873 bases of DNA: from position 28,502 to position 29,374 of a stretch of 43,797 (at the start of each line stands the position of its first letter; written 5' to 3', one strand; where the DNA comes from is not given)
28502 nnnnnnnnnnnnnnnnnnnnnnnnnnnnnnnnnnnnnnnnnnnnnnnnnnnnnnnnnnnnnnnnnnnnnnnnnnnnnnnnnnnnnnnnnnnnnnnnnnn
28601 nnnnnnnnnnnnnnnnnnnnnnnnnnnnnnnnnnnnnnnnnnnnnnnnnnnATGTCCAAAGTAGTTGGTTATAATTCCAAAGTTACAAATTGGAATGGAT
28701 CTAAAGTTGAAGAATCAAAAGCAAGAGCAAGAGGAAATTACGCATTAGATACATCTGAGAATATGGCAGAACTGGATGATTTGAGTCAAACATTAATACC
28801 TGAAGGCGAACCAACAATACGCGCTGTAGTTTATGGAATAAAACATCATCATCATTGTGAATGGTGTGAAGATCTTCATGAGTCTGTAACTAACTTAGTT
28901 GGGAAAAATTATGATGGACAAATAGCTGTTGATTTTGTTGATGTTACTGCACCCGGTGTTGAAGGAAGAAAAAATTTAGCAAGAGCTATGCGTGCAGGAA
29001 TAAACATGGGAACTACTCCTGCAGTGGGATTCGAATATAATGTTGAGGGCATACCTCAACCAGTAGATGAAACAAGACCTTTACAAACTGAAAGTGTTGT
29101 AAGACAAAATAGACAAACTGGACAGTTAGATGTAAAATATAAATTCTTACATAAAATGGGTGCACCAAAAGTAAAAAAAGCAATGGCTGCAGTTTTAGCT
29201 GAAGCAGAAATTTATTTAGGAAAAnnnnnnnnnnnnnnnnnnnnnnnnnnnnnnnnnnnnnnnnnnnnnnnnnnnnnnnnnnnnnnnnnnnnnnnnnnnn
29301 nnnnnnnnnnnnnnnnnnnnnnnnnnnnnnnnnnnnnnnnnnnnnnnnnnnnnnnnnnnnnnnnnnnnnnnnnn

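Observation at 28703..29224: Class III ribonucleotide reductase carries a C-terminal CxxC thioredoxin-fold-like (NrdH/glutaredoxin-like) extension after the glycyl-radical motif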

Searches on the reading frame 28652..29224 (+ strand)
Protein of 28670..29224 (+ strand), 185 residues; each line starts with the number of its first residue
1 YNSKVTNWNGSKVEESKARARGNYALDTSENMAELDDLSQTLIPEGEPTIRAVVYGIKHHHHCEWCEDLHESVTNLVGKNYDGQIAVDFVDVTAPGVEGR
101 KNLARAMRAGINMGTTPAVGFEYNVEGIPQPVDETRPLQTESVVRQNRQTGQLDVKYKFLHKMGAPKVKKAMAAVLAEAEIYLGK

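Call 3: search_protein_families(library=pfam, proteins=[window:28670-29224:+], max_evalue=1)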
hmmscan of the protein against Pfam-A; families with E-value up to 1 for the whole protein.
window:28670-29224:+ (185 aa): 0 families

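Call 4: search_protein_families(library=ncbifam, proteins=[window:28670-29224:+], max_evalue=1)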
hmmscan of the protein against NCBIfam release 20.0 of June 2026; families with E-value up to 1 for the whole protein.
window:28670-29224:+ (185 aa): 0 families

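Call 5: find_homologous_proteins(query=window:28703-29224:+, max_evalue=0.01)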
Query window:28703-29224:+: 56 candidates shared short words with the query, none scored E <= 0.01.

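Call 19: search_protein_representatives(protein=window:28733-29224:+)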
Query: 164 residues. Proteins with E-value up to 0.001 (for the whole library): 6; up to 1e-10: 3; up to 1e-30: 0. The best 6 are listed.
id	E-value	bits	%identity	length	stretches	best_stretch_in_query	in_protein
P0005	2.7e-17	79.5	38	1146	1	1-162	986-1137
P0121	1.6e-13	67.2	27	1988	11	53-121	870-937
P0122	2.8e-13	66.4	35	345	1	2-132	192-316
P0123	7.4e-08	48.8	30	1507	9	65-135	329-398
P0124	1.3e-06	44.8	23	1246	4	19-72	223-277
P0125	1.8e-05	41.0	39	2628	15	93-115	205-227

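Call 25: search_solved_structures(query=A1, max_evalue=10, show_alignments=3)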
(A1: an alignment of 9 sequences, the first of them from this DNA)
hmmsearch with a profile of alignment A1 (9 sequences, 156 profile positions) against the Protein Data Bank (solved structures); distinct sequences matched with E-value up to 10: 30.
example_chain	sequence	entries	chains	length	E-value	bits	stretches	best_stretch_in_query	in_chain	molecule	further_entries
3bck_A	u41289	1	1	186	1.1e-06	32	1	21-141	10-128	Disulfide bond protein A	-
3bci_A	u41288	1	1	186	1.1e-06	32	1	21-141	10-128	Disulfide bond protein A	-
3bd2_A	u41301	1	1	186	1.8e-06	31.3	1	21-141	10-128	Disulfide bond protein A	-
1j08_A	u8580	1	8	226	2.2e-05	27.7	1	22-73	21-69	glutaredoxin-like protein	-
1a8l_A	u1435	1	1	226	9.4e-05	25.7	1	22-73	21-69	PROTEIN DISULFIDE OXIDOREDUCTASE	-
8xyw_A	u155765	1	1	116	0.00087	22.5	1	13-71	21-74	De novo designed Trx-3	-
2fgx_A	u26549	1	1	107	0.016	18.4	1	22-54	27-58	putative thioredoxin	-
4fyb_B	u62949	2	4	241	0.074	16.3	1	19-57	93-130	Thiol:disulfide interchange protein (DsbC)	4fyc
4euy_A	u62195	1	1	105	0.2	14.9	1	33-67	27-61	Uncharacterized protein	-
3gnj_A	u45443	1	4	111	0.21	14.8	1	8-69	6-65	Thioredoxin domain protein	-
4ulx_A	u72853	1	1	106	0.25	14.6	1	10-75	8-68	LPBCA-L89K THIOREDOXIN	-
2yj7_A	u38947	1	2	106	0.26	14.5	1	10-75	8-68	LPBCA THIOREDOXIN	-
7p9d_A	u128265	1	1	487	0.27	14.4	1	19-69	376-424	Thioredoxin reductase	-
7p9e_A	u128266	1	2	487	0.28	14.4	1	19-69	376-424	Thioredoxin reductase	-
7xao_A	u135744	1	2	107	0.51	13.5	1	19-78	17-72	Thioredoxin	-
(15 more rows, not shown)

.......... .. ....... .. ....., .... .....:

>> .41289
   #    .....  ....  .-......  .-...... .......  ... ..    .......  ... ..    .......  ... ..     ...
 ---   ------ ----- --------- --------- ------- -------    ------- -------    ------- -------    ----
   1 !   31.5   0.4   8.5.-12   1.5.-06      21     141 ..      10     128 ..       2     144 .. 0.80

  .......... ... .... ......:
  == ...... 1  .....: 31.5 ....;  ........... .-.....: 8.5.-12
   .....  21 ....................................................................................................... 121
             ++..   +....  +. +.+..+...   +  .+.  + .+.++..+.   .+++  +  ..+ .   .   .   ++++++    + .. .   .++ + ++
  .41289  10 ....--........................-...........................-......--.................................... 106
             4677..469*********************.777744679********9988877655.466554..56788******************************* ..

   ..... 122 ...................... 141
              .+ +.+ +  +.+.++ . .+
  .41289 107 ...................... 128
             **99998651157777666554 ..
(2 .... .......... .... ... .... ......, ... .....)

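Call 26: search_protein_families(library=pfam, alignment_id=A1, max_evalue=10)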
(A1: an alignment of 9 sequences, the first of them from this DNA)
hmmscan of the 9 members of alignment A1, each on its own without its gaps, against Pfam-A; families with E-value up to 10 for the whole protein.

A. member 1, seq(165 aa): 0 families

B. families by the number of members that match (of 9 scanned): 11 families
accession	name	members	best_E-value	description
PF05768.20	Glrx-like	5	0.00047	Glutaredoxin-like domain (DUF836)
PF13098.12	Thioredoxin_2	2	0.041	Thioredoxin-like domain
PF06110.17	TXD17-like_Trx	1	0.017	Thioredoxin domain-containing protein 17-like, thioredoxin domain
PF13455.12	MUG113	1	0.019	Meiotically up-regulated gene 113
PF00462.30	Glutaredoxin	1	0.055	Glutaredoxin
PF12759.13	HTH_Tnp_IS1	1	0.068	InsA C-terminal domain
PF13192.12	Thioredoxin_3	1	0.087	Thioredoxin domain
PF00085.26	Thioredoxin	1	0.15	Thioredoxin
PF05629.16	Nanovirus_C8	1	0.16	Nanovirus component 8 (C8) protein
PF18399.6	CLIP_SPH_Scar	1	0.23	Clip-domain serine protease homolog Scarface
PF03400.19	DDE_Tnp_IS1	1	0.26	IS1 transposase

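Call 34: predict_structure(alignment_id=A1)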
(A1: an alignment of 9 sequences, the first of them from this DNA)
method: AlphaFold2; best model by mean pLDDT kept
length: 165 residues; sequences in the alignment: 9
mean_pLDDT: 79.2   pTM: 0.72
mean pLDDT of the five models: 79.2, 77.3, 76.8, 76.3, 75.9
residues with pLDDT >= 90: 31; 70-90: 99; 50-70: 20; < 50: 15
segments of 3 or more residues with pLDDT < 50: 1-3, 10-20
pLDDT, mean of each block of 10 residues (from residue 1): 51 46 70 88 82 89 89 90 89 86 84 84 85 81 76 85 65
secondary structure, 60 per line:
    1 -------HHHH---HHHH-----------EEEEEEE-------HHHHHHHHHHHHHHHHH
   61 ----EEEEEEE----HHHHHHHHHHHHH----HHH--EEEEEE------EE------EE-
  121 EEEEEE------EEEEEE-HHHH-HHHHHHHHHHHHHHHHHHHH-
elements in order: H8-11 H15-18 E30-36 H44-60 E65-71 H76-88 E98-103 E121-126 E133-138 H140-143 H145-164

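Call 38: fold_search(model_id=the predicted structure, library=pdb)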
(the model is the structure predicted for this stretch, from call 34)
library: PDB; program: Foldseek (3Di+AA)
matches with E <= 10: 968; with E <= 0.001: 0
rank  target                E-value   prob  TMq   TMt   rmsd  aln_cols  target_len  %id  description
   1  2o85                  1.1e-03  1.00  0.36  0.54   4.0        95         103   18  S. Aureus thioredoxin P31T mutant (released 2007-07-24)
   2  2fch_D                1.3e-03  1.00  0.33  0.48   7.5       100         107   15  Crystal Structure of Thioredoxin Mutant G74S (released 2005-12-27)
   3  5hr3_A                1.4e-03  1.00  0.41  0.60   9.8       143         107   14  Crystal structure of thioredoxin N106A mutant (released 2017-02-22)
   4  5e4w_B                1.4e-03  1.00  0.41  0.60   9.8       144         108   14  Crystal structure of cpSRP43 chromodomains 2 and 3 in complex with the Alb3 tail (released 2015-12-02)
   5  2o7k                  1.5e-03  1.00  0.36  0.54   6.4       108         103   18  S. aureus thioredoxin (released 2007-07-24)
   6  5hr1_C                1.5e-03  1.00  0.32  0.47   7.8       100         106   14  Crystal structure of thioredoxin L107A mutant (released 2017-02-22)
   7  2o87                  1.7e-03  1.00  0.37  0.55   5.4       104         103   17  S. aureus thioredoxin P31S mutant (released 2007-07-24)
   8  1xw9_A                1.7e-03  1.00  0.33  0.48   6.0        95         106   17  Drosophila thioredoxin, oxidized, P21 (released 2004-11-16)
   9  4hu7_A                1.9e-03  1.00  0.34  0.49   7.1        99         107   14  E. coli thioredoxin variant with Pro76 as single proline residue (released 2013-05-29)
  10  1tho                  2.0e-03  1.00  0.40  0.58   9.8       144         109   12  CRYSTAL STRUCTURE OF A MUTANT ESCHERICHIA COLI THIOREDOXIN WITH AN ARGININE INSERTION IN THE ACTIVE SITE (released 1993-10-31)
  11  6z7o                  2.1e-03  1.00  0.40  0.56   9.4       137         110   15  Crystal structure of Thioredoxin T from Drosophila melanogaster (released 2020-10-21)
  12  2h75_A                2.7e-03  1.00  0.40  0.59   9.8       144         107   13  Crystal Structure of Thioredoxin Mutant D13E in Hexagonal (p61) Space Group (released 2007-05-15)
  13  7ool_B                2.7e-03  1.00  0.33  0.48   7.6        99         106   12  Crystal structure of a Candidatus photodesmus katoptron thioredoxin chimera containing an ancestral loop (released 2021-11-10)
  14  2fch_C                2.7e-03  1.00  0.32  0.47   7.8       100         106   14  Crystal Structure of Thioredoxin Mutant G74S (released 2005-12-27)
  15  2tir                  2.9e-03  1.00  0.33  0.48   7.3       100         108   16  CRYSTAL STRUCTURE ANALYSIS OF A MUTANT ESCHERICHIA COLI THIOREDOXIN IN WHICH LYSINE 36 IS REPLACED BY GLUTAMIC ACID (released 1993-10-31)
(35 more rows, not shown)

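Call 44: find_related_loci(query=A2, collection=genome_contigs, flank=6000)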
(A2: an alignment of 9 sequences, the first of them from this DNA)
Query A2 (191 aa) in genome_contigs; peptide patterns used: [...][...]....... (x = any residue, [..] = any of these).
4 stretches matched a pattern; 3 encode a relative of the query (tblastn E <= 1e-3); 3 distinct loci.
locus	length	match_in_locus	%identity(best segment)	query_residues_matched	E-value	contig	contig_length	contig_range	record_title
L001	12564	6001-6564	74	1-189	1e-97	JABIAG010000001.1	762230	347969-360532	MAG: Candidatus Woesearchaeota archaeon isolate SI048_bin101 k141_1078392, whole genome shotgun sequence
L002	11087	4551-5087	42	3-189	6e-44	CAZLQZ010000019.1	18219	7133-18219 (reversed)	MAG TPA_asm: uncultured Methanosarcinales archaeon isolate binchicken_co47_193 genome assembly, contig: NODE_2100_length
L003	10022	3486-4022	40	3-191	8e-40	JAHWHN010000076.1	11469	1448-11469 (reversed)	MAG: Candidatus Woesearchaeota archaeon isolate MP5_1_678 k127_25752368, whole genome shotgun sequence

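Call 45: find_homologous_proteins(query=A1, max_evalue=0.01)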
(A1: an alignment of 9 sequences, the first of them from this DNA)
Query A1 (9 sequences): 1167 candidates shared short words with the query, none scored E <= 0.01.

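Call 46: find_related_loci(query=A2, collection=metagenome_contigs, flank=5000)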
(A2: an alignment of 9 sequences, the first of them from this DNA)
Query A2 (191 aa) in metagenome_contigs; peptide patterns used: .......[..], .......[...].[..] (x = any residue, [..] = any of these).
219 stretches matched a pattern; 6 encode a relative of the query (tblastn E <= 1e-3); 6 distinct loci.
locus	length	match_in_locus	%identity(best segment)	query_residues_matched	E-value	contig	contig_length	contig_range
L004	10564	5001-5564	74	1-189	1e-97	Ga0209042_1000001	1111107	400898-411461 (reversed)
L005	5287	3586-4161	67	1-188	1e-75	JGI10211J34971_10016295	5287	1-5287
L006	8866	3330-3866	42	3-189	7e-44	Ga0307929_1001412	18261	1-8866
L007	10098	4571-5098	44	3-188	3e-43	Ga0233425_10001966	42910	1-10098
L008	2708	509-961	41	3-159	1e-34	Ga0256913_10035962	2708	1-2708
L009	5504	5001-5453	35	3-159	3e-29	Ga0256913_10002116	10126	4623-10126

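Call 55: search_protein_families(library=ncbifam, proteins=[window:28733-29224:+], max_evalue=1)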
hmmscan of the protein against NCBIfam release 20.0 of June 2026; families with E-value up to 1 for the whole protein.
window:28733-29224:+ (164 aa): 0 families

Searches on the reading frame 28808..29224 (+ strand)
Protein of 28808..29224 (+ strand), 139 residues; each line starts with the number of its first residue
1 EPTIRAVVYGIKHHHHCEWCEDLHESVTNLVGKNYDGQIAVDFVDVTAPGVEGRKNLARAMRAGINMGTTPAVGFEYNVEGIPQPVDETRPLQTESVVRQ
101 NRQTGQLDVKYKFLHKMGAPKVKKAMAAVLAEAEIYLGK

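Call 80: search_solved_structures(query=A5, max_evalue=1, show_alignments=0)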
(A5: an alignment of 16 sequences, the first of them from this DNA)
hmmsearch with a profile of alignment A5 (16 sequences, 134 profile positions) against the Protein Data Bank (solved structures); distinct sequences matched with E-value up to 1: 25.
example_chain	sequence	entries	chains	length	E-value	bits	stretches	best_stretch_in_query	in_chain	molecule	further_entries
3bci_A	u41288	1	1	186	0.00017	25.1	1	7-119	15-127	Disulfide bond protein A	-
3bck_A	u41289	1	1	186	0.00018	25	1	7-119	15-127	Disulfide bond protein A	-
3bd2_A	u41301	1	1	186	0.00023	24.6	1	7-119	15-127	Disulfide bond protein A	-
1j08_A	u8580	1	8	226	0.00032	24.2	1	4-51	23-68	glutaredoxin-like protein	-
1ego_A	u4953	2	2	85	0.0006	23.3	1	6-57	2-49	GLUTAREDOXIN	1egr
4fyb_B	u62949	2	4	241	0.00086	22.8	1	4-48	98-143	Thiol:disulfide interchange protein (DsbC)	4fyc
2fgx_A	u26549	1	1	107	0.0019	21.7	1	5-44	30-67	putative thioredoxin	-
1a8l_A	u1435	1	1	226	0.0028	21.1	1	4-53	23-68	PROTEIN DISULFIDE OXIDOREDUCTASE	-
8xyw_A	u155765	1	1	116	0.028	17.9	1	13-78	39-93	De novo designed Trx-3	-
4euy_A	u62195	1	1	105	0.034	17.6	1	13-47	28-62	Uncharacterized protein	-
5cax_A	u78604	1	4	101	0.072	16.6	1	6-52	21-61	Glutaredoxin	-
1grx_A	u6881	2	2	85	0.098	16.1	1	6-57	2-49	GLUTAREDOXIN | PROTEIN (GLUTAREDOXIN 1)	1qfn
1fo5_A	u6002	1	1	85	0.13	15.7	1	3-55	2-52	THIOREDOXIN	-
7xao_A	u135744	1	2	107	0.14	15.6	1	15-88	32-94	Thioredoxin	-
1ilo_A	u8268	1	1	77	0.15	15.5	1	5-40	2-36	conserved hypothetical protein MtH895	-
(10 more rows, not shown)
